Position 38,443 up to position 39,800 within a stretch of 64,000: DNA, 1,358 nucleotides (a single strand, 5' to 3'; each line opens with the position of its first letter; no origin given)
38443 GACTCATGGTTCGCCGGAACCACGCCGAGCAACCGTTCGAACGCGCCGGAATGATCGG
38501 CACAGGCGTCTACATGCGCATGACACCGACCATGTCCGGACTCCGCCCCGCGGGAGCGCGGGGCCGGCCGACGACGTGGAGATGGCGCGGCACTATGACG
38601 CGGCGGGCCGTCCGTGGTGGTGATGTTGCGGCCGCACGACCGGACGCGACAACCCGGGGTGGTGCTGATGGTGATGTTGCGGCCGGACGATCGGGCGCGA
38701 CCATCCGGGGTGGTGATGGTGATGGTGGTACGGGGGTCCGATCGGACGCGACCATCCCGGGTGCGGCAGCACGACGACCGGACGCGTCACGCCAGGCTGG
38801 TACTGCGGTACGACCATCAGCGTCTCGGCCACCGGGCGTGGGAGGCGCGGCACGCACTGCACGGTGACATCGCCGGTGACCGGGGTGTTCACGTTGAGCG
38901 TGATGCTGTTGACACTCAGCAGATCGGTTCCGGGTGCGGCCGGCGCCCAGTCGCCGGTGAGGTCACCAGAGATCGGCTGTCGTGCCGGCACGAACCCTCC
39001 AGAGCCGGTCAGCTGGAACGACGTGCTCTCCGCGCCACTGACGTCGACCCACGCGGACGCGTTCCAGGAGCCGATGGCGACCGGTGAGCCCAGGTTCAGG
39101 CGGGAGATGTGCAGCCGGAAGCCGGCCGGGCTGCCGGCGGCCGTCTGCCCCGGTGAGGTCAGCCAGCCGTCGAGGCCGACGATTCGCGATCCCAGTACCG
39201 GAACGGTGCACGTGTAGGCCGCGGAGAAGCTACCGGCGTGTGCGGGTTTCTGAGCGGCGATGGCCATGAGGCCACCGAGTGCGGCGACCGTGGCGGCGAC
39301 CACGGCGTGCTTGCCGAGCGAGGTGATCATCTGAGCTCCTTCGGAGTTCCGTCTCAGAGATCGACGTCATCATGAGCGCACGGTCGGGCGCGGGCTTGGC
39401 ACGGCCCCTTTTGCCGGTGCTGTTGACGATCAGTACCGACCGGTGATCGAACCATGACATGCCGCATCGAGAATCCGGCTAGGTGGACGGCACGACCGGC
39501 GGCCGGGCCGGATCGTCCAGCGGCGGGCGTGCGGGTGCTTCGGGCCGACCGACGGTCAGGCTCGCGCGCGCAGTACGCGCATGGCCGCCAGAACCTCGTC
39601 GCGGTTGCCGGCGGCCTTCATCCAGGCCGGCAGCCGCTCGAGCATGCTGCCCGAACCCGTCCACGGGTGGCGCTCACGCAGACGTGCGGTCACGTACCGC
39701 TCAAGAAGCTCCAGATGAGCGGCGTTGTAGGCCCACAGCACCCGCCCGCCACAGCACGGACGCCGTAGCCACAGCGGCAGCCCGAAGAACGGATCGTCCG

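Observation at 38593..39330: Secreted protein ending in His-rich PGWSRP-HHHH tandem repeats encoded by ~48-bp DNA repeats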

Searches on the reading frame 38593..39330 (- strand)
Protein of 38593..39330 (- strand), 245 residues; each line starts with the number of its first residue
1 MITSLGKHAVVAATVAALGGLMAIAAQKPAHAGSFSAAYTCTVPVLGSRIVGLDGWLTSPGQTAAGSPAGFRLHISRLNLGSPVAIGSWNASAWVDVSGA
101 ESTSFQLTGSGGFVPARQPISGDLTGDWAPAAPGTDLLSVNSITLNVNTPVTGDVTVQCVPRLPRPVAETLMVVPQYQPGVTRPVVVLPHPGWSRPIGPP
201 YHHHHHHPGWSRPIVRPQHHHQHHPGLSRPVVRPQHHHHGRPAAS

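Call 4: search_protein_families(library=pfam, proteins=[window:38593-39330:-], max_evalue=0.1)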
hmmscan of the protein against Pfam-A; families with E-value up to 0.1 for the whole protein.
window:38593-39330:- (245 aa): 0 families

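Call 5: find_homologous_proteins(query=window:38593-39330:-, max_evalue=0.001)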
Query window:38593-39330:- (245 aa): 87 proteins with E <= 0.001 among 2526 candidates.
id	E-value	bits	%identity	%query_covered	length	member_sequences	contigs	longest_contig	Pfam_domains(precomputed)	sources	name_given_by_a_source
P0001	2.0e-160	550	100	100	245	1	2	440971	-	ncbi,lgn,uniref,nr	ncbi:hypothetical protein [Actinomadura alba]|uniref:Uncharacterized protein n=1 Tax=Actinomadura al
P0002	1.3e-105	370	72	99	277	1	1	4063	-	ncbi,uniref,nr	ncbi:hypothetical protein [Actinomadura sp. HBU206391]|uniref:hypothetical protein n=1 Tax=Actinomad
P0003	1.5e-92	328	54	98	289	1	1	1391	-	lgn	-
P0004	4.3e-91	323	70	98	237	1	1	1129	-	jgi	jgi:hypothetical protein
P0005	8.6e-91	322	73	90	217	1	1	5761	-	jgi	jgi:hypothetical protein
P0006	1.3e-85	305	63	98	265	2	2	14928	-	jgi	jgi:hypothetical protein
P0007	6.0e-81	290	60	99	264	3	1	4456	-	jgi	jgi:hypothetical protein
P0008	3.9e-74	267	65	92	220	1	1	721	-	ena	-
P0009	7.3e-73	263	61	90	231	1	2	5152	-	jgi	jgi:hypothetical protein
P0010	9.3e-72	259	58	94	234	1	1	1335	-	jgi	jgi:hypothetical protein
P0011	9.4e-71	256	57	98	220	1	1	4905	-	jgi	jgi:hypothetical protein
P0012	1.2e-70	256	59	76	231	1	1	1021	-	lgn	-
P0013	5.9e-70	254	58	95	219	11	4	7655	-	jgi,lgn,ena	jgi:hypothetical protein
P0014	6.1e-70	254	59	91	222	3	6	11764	-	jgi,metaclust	jgi:hypothetical protein|metaclust:\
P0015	4.8e-69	251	58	92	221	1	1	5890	-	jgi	jgi:hypothetical protein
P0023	3.0e-67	245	58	89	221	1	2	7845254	-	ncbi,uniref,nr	ncbi:hypothetical protein GCM10027176_70950 [Actinoallomurus bryophytorum]|uniref:Dehydratase n=1 Ta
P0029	2.3e-65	239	55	91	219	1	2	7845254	-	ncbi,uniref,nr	ncbi:hypothetical protein GCM10027176_07820 [Actinoallomurus bryophytorum]|uniref:Uncharacterized pr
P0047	1.5e-50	190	54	80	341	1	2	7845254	-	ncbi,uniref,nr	ncbi:hypothetical protein GCM10027176_00580 [Actinoallomurus bryophytorum]|uniref:Uncharacterized pr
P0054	4.2e-49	185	49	93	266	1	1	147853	-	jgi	jgi:hypothetical protein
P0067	3.5e-47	179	49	92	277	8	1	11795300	-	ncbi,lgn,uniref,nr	ncbi:hypothetical protein OG417_47535 [Actinoallomurus sp. NBC_01490]|uniref:hypothetical protein n=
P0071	1.6e-46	177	53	69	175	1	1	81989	-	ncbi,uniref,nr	ncbi:hypothetical protein RB614_35025 [Phytohabitans sp. ZYX-F-186]|uniref:Cyclase n=1 Tax=Phytohabi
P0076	1.1e-44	171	50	87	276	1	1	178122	-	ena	-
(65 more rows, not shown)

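Call 6: search_protein_families(library=ncbifam, proteins=[window:38593-39330:-], max_evalue=0.1)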
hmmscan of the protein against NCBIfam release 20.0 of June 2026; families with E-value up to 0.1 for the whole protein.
window:38593-39330:- (245 aa): 0 families

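Call 13: find_encoding_contigs(protein=P0067, flank=8000, max_places=3)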
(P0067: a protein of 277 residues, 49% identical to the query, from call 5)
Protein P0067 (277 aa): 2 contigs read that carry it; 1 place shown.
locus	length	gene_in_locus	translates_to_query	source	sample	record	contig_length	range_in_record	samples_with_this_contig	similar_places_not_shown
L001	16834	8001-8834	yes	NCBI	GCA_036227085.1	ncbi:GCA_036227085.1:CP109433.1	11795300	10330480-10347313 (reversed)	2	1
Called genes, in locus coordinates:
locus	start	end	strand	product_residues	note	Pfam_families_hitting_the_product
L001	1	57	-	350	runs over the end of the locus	PF00248:Aldo_ket_red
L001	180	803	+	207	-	PF00440:TetR_N, PF21597:TetR_C_43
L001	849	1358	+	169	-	PF04542:Sigma70_r2 (weak), PF08281:Sigma70_r4_2, PF04545:Sigma70_r4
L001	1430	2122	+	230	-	-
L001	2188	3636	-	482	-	PF00764:Arginosuc_synth, PF20979:Arginosuc_syn_C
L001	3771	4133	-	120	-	-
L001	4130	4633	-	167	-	-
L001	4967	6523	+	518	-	-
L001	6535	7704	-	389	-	PF13560:HTH_31 (weak)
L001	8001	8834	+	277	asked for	-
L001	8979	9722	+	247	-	PF01738:DLH, PF12146:Hydrolase_4 (faint), PF00326:Peptidase_S9 (weak)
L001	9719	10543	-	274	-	PF14430:Imm1 (weak)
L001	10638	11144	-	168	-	PF04978:MST, PF12867:DinB_2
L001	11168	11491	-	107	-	-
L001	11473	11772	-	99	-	-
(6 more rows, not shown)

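Call 14: find_encoding_contigs(protein=P0023, flank=6000, max_places=2)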
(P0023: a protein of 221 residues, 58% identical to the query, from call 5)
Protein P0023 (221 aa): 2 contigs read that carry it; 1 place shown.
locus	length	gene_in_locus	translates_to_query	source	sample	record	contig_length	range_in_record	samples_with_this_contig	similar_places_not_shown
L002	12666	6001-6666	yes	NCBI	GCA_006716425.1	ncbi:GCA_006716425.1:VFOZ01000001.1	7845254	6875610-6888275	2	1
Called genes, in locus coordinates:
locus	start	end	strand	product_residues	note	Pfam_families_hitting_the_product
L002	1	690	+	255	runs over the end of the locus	PF05721:PhyH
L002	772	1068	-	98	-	-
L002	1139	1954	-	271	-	PF05721:PhyH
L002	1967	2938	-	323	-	PF00356:LacI, PF00532:Peripla_BP_1, PF13377:Peripla_BP_3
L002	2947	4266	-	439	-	PF01408:GFO_IDH_MocA, PF02894:GFO_IDH_MocA_C, PF22725:GFO_IDH_MocA_C3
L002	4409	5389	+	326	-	PF05448:AXE1, PF07859:Abhydrolase_3 (weak), PF00326:Peptidase_S9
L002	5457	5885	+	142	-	PF04820:Trp_halogenase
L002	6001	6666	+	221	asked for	-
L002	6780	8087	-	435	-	PF00512:HisKA, PF07730:HisKA_3, PF02518:HATPase_c (faint)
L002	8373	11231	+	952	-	PF13191:AAA_16, PF00196:GerE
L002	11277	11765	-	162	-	PF11196:DUF2834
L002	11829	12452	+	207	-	PF00440:TetR_N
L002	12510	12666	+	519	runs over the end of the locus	PF01593:Amino_oxidase, PF12831:FAD_oxidored (weak), PF13450:NAD_binding_8, PF01266:DAO (weak)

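Call 15: find_encoding_contigs(protein=P0047, flank=6000, max_places=2)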
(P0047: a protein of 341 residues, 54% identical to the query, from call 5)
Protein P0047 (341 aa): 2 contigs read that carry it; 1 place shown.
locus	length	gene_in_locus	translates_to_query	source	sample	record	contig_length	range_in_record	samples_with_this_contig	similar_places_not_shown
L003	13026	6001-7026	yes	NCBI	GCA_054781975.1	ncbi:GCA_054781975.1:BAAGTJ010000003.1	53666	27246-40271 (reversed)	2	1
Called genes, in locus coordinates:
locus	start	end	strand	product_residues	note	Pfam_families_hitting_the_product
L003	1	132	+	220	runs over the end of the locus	PF00702:Hydrolase, PF12710:HAD, PF13419:HAD_2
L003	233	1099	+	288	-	PF00561:Abhydrolase_1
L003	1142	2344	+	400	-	PF07690:MFS_1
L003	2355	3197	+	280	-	PF13527:Acetyltransf_9 (faint), PF00583:Acetyltransf_1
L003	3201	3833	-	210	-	PF00440:TetR_N, PF16925:TetR_C_13, PF21993:TetR_C_13_2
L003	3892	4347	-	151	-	-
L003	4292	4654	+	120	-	PF07690:MFS_1 (weak)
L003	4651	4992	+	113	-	PF03992:ABM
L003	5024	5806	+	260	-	PF13714:PEP_mutase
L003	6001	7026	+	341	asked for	-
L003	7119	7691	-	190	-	PF00440:TetR_N, PF21597:TetR_C_43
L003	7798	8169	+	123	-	PF07366:SnoaL, PF12680:SnoaL_2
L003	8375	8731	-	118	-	PF09981:DUF2218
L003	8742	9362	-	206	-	PF05724:TPMT, PF13489:Methyltransf_23 (weak), PF01209:Ubie_methyltran (weak), PF02353:CMAS, PF08241:Methyltransf_11, PF08242:Methyltransf_12, PF13649:Methyltransf_25, PF13847:Methyltransf_31, +1 more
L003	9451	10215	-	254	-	PF00561:Abhydrolase_1, PF12146:Hydrolase_4, PF12697:Abhydrolase_6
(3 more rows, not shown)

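Call 16: find_encoding_contigs(protein=P0071, flank=6000, max_places=2)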
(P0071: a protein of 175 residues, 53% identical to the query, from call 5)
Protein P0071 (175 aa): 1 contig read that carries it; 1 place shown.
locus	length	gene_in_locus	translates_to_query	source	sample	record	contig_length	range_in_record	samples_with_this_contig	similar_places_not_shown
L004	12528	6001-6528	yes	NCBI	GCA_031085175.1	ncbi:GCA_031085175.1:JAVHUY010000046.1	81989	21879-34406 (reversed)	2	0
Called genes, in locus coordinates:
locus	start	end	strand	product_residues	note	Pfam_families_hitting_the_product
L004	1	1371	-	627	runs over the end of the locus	PF00664:ABC_membrane (faint), PF00005:ABC_tran, PF13304:AAA_21 (faint)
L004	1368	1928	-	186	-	PF00578:AhpC-TSA, PF08534:Redoxin (weak)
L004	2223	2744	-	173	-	PF07291:MauE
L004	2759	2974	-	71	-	-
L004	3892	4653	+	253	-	PF01061:ABC2_membrane, PF12698:ABC2_membrane_3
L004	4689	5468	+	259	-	PF00376:MerR, PF13411:MerR_1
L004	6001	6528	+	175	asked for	-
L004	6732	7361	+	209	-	PF00210:Ferritin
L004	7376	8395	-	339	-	PF00356:LacI, PF00532:Peripla_BP_1, PF13407:Peripla_BP_4, PF13377:Peripla_BP_3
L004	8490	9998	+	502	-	PF22848:ASD1_dom, PF06964:Alpha-L-AF_C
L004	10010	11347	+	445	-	PF01547:SBP_bac_1, PF13416:SBP_bac_8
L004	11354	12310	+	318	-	PF00528:BPD_transp_1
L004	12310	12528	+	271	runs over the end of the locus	PF00528:BPD_transp_1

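Call 20: predict_structure(alignment_id=A1)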
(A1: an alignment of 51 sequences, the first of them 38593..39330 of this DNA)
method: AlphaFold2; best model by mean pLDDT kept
length: 245 residues; sequences in the alignment: 51
mean_pLDDT: 77.6   pTM: 0.64
mean pLDDT of the five models: 77.6, 77.2, 77.0, 76.9, 75.8
residues with pLDDT >= 90: 139; 70-90: 8; 50-70: 46; < 50: 52
segments of 3 or more residues with pLDDT < 50: 1-4, 6-13, 19-24, 191-196, 201-212, 219-221, 226-229
pLDDT, mean of each block of 10 residues (from residue 1): 46 48 52 91 94 96 94 97 96 98 98 97 98 96 97 97 94 82 57 49 43 47 48 55 61
secondary structure, 60 per line:
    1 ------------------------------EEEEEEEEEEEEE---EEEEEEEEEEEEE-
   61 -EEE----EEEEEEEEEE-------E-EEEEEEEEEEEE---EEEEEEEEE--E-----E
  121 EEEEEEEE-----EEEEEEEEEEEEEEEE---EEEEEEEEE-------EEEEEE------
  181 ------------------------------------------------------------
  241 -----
elements in order: E31-43 E47-59 E62-64 E69-78 E88-99 E103-111 E120-128 E134-149 E153-161 E169-174

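Call 30: fold_search(model_id=the predicted structure, library=pdb)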
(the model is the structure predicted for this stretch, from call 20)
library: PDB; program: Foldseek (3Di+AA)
matches with E <= 10: 1247; with E <= 0.001: 2
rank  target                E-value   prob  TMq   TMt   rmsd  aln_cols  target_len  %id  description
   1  3lso_A                3.6e-04  1.00  0.38  0.23   7.1       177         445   13  Crystal structure of Putative membrane anchored protein from Corynebacterium diphtheriae (released 2010-02-23)
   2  9dnm_A                4.0e-04  1.00  0.22  0.15   8.8       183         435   11  Structure of rat beta-arrestin 1 bound to allosteric inhibitor (released 2025-01-22)
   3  9e82_A                1.0e-03  0.99  0.25  0.20   8.4       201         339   11  ACKR3 phosphorylated by GRK5 in complex with arrestin2 and Fab7 (released 2025-04-02)
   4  7r0c_C                1.1e-03  1.00  0.27  0.21   7.7       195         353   11  Structure of the AVP-V2R-arrestin2-ScFv30 complex (released 2022-09-14)
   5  1g4r                  1.3e-03  0.99  0.25  0.20   7.9       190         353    8  CRYSTAL STRUCTURE OF BOVINE BETA-ARRESTIN 1 (released 2001-10-03)
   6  9dng_A                1.6e-03  0.99  0.23  0.16   8.0       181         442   10  Structure of rat beta-arrestin 1 by fiducial-assisted cryo-EM (released 2025-01-22)
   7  2wtr_B                1.9e-03  1.00  0.27  0.20   7.3       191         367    9  Full length Arrestin2 (released 2009-09-29)
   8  3idu_B                2.1e-03  1.00  0.23  0.45   8.2       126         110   13  Crystal Structure of the CARDB domain of the PF1109 protein in complex with di-metal ions from Pyrococcus furiosus, No (released 2009-08-04)
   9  3gc3_A                2.1e-03  0.99  0.26  0.22   7.7       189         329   12  Crystal Structure of Arrestin2S and Clathrin (released 2009-08-25)
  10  2kl6_MODEL_1_A        2.2e-03  0.99  0.21  0.42  10.3       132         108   14  Solution NMR structure of the CARDB domain of PF1109 from Pyrococcus furiosus. Northeast Structural Genomics C (released 2009-08-25)
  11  3idu_A                2.6e-03  1.00  0.22  0.41   8.6       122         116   16  Crystal Structure of the CARDB domain of the PF1109 protein in complex with di-metal ions from Pyrococcus furiosus, No (released 2009-08-04)
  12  3p2d_B                2.7e-03  0.97  0.23  0.18   9.2       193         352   12  Crystal structure of arrestin-3 reveals the basis of the difference in receptor binding between two non-visual subtype (released 2011-01-26)
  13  9x53                  2.9e-03  0.94  0.20  0.30  12.8       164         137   12  Crystal structure of RhoGDI2 in complex with Compound HR3119 (released 2025-10-29)
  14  1g4m_A                3.4e-03  0.99  0.25  0.19   7.8       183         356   10  CRYSTAL STRUCTURE OF BOVINE BETA-ARRESTIN 1 (released 2001-10-03)
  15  8goc_A                3.4e-03  0.98  0.25  0.20   8.2       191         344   12  Structure of beta-arrestin2 in complex with a phosphopeptide corresponding to the human Vasopressin V2 receptor, V2R (released 2023-05-17)
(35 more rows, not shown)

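Call 52: find_encoding_contigs(protein=P0029, flank=3000, max_places=1)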
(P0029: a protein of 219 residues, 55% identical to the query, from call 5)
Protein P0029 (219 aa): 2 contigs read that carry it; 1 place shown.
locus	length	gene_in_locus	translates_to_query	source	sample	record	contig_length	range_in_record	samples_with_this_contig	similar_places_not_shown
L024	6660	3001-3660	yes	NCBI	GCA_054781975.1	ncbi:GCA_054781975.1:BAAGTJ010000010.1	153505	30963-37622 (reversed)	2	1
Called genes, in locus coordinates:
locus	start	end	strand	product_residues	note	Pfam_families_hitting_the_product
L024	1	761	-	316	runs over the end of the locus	PF07690:MFS_1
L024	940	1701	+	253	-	PF02678:Pirin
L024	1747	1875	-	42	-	-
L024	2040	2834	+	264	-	PF00106:adh_short, PF08659:KR (weak), PF13561:adh_short_C2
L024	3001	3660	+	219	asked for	-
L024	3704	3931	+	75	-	-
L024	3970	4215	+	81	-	-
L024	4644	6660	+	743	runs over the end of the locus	PF00069:Pkinase, PF07714:PK_Tyr_Ser-Thr, PF01636:APH (faint), PF03109:ABC1 (faint), PF00930:DPPIV_N (faint), PF25174:Beta-prop_THOC3 (faint), PF26549:Tricorn_N, PF26550:Tricorn_2nd (faint), +1 more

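Call 53: find_encoding_contigs(protein=P0054, flank=3000, max_places=1)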
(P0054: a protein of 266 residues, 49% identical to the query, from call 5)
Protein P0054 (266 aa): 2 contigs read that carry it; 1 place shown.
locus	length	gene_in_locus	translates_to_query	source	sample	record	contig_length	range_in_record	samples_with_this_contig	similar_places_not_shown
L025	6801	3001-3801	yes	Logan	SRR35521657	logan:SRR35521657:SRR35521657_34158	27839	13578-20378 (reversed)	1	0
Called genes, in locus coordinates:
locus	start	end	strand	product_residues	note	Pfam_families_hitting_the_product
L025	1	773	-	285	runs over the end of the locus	PF03239:FTR1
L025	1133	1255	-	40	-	-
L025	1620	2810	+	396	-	PF07690:MFS_1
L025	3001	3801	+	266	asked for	-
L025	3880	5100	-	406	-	PF07690:MFS_1, PF12832:MFS_1_like (weak), PF07690:MFS_1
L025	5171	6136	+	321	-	PF19361:DUF5937 (faint), PF13412:HTH_24 (faint), PF01022:HTH_5, PF12840:HTH_20 (weak)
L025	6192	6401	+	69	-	-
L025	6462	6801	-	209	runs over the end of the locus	PF07510:GmrSD_C (weak)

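Call 54: find_encoding_contigs(protein=P0076, flank=3000, max_places=1)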
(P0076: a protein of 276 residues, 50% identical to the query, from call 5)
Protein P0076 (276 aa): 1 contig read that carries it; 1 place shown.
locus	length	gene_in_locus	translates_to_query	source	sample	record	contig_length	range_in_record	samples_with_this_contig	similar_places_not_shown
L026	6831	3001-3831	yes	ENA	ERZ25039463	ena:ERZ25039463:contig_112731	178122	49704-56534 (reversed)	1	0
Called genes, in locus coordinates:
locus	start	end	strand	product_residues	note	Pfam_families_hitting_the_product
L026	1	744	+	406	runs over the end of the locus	-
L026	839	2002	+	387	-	PF07690:MFS_1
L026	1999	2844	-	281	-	PF00296:Bac_luciferase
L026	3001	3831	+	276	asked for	-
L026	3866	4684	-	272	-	PF14430:Imm1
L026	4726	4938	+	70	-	-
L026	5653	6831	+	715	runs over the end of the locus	PF00128:Alpha-amylase, PF02806:Alpha-amylase_C (faint), PF17957:Big_7 (faint), PF22058:X25_BaPul_like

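Call 55: find_encoding_contigs(protein=P0006, flank=3000, max_places=1)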
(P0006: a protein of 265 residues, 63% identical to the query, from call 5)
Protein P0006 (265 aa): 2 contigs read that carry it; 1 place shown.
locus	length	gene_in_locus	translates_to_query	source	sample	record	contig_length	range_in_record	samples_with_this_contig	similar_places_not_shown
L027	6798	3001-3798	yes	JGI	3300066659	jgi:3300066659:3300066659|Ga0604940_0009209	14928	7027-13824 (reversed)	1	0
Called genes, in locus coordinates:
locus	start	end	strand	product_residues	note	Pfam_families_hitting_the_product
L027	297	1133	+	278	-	-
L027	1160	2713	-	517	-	PF00069:Pkinase, PF01636:APH (faint), PF07714:PK_Tyr_Ser-Thr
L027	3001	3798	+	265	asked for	-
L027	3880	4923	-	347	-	PF00682:HMGL-like, PF07836:DmpG_comm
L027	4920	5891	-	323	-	PF01118:Semialdhyde_dh (weak), PF09290:AcetDehyd-dimer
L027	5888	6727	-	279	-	PF01557:FAA_hydrolase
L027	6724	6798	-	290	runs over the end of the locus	PF00561:Abhydrolase_1, PF12146:Hydrolase_4, PF12697:Abhydrolase_6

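Call 75: find_encoding_contigs(protein=P0001, flank=1000, max_places=4)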
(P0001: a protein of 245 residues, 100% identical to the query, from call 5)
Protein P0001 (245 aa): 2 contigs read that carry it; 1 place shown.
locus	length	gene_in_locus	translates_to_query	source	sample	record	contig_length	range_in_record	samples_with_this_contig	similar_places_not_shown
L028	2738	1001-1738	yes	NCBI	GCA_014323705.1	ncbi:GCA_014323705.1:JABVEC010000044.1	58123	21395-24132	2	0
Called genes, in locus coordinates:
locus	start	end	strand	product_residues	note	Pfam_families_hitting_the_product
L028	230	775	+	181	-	-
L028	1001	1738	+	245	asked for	-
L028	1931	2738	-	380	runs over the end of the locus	PF03576:Peptidase_S58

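Call 81: search_protein_families(library=phrogs, proteins=[window:38593-39330:-], max_evalue=0.001)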
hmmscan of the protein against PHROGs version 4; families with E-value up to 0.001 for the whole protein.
window:38593-39330:- (245 aa): 0 families

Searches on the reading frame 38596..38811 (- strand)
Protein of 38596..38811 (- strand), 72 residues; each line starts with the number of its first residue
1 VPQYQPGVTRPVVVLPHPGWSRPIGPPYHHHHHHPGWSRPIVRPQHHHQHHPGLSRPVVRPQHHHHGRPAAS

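Call 49: find_homologous_proteins(query=A5, max_evalue=0.001)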
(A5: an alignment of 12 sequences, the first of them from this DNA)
Query A5 (12 sequences): 8000 candidates shared short words with the query, none scored E <= 0.001.

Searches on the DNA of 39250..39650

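Call 38: search_rna_families(source=window, start=39250, end=39650, threshold=evalue, max_evalue=10, show_alignments=2)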
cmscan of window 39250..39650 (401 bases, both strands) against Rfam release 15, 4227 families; matches with E-value up to 10: 3.
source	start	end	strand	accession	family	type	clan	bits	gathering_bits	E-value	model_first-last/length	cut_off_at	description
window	39262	39338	+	RF01297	sR40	Gene; snRNA; snoRNA; CD-box;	-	14.4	50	2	1-61/61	no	Small nucleolar RNA sR40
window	39334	39377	-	RF00202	snoR66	Gene; snRNA; snoRNA; CD-box;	-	13.2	43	8.7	1-76/76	no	Small nucleolar RNA R66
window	39419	39438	+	RF03010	mcrA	Gene; sRNA;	-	10.2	57.6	5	1-20/51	no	mcrA RNA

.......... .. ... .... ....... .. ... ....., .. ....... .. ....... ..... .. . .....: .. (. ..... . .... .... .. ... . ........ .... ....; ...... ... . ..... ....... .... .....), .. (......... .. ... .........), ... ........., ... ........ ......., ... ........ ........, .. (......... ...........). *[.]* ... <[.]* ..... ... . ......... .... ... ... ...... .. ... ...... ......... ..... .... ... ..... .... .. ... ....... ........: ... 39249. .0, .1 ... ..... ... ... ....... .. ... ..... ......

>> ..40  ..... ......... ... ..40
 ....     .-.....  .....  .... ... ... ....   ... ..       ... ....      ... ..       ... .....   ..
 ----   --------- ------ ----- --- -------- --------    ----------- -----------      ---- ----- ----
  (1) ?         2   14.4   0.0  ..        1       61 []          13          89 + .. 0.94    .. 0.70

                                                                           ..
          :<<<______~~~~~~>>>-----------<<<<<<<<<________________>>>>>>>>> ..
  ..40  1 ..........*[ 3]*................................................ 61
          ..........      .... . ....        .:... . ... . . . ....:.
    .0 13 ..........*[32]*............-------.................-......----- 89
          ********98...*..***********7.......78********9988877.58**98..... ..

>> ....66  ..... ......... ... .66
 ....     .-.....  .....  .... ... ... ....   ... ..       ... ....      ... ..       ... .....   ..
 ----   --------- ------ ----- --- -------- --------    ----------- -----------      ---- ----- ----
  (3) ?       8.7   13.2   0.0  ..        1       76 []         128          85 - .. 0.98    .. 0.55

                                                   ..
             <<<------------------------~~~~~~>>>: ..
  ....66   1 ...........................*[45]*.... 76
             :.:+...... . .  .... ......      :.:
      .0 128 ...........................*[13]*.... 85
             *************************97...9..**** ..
